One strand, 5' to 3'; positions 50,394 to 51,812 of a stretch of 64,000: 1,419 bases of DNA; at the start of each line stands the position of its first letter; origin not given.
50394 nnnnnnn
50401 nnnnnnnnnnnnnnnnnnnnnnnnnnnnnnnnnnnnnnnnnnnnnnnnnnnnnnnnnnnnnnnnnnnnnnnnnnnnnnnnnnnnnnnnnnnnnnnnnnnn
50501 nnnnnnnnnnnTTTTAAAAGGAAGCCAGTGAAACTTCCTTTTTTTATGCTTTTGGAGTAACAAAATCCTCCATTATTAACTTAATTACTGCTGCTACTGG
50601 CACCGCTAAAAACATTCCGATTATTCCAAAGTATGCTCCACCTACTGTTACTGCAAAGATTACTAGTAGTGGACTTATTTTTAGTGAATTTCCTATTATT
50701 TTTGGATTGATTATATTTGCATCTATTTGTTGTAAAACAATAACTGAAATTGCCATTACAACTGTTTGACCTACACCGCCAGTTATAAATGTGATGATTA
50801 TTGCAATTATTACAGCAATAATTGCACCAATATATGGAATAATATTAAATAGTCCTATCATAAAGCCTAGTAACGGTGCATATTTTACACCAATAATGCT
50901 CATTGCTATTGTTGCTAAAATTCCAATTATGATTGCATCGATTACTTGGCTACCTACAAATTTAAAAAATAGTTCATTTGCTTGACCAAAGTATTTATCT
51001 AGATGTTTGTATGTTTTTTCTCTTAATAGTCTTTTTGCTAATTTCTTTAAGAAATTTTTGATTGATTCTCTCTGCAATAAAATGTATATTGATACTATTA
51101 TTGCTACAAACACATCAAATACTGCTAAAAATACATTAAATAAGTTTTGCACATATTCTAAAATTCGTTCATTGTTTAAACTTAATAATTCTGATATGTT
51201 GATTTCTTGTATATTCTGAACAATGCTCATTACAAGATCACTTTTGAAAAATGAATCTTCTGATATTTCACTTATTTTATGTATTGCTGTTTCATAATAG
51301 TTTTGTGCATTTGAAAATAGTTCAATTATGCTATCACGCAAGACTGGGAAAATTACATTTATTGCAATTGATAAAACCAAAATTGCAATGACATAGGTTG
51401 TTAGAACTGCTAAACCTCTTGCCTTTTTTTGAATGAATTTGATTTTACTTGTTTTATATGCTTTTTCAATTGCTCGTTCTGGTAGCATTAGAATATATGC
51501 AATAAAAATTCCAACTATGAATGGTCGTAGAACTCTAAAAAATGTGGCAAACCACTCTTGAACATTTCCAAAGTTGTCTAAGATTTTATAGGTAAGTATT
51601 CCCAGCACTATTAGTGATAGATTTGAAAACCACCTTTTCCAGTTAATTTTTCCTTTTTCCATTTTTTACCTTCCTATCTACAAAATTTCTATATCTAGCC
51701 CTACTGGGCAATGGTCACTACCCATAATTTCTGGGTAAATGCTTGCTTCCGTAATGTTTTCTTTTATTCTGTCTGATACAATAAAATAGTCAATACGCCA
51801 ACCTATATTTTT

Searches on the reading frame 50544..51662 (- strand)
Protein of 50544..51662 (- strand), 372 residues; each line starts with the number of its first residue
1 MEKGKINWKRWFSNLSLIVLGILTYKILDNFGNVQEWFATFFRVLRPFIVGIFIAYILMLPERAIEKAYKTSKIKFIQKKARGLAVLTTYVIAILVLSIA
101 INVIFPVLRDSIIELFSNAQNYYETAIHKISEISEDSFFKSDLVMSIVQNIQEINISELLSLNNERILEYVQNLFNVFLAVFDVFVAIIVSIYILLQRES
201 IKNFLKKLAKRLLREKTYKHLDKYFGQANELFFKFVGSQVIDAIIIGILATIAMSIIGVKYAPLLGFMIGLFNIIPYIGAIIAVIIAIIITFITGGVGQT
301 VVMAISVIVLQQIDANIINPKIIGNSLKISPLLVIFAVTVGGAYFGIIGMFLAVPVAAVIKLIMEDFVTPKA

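Call 7: search_protein_families(library=pfam, proteins=[window:50544-51662:-], max_evalue=0.1)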
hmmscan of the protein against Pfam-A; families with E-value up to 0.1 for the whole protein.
window:50544-51662:- (372 aa): 1 family
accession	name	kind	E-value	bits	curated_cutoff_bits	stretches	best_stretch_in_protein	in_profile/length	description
PF01594.21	AI-2E_transport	-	6.3e-53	180.5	34.3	1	39-367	15-326/327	AI-2E family transporter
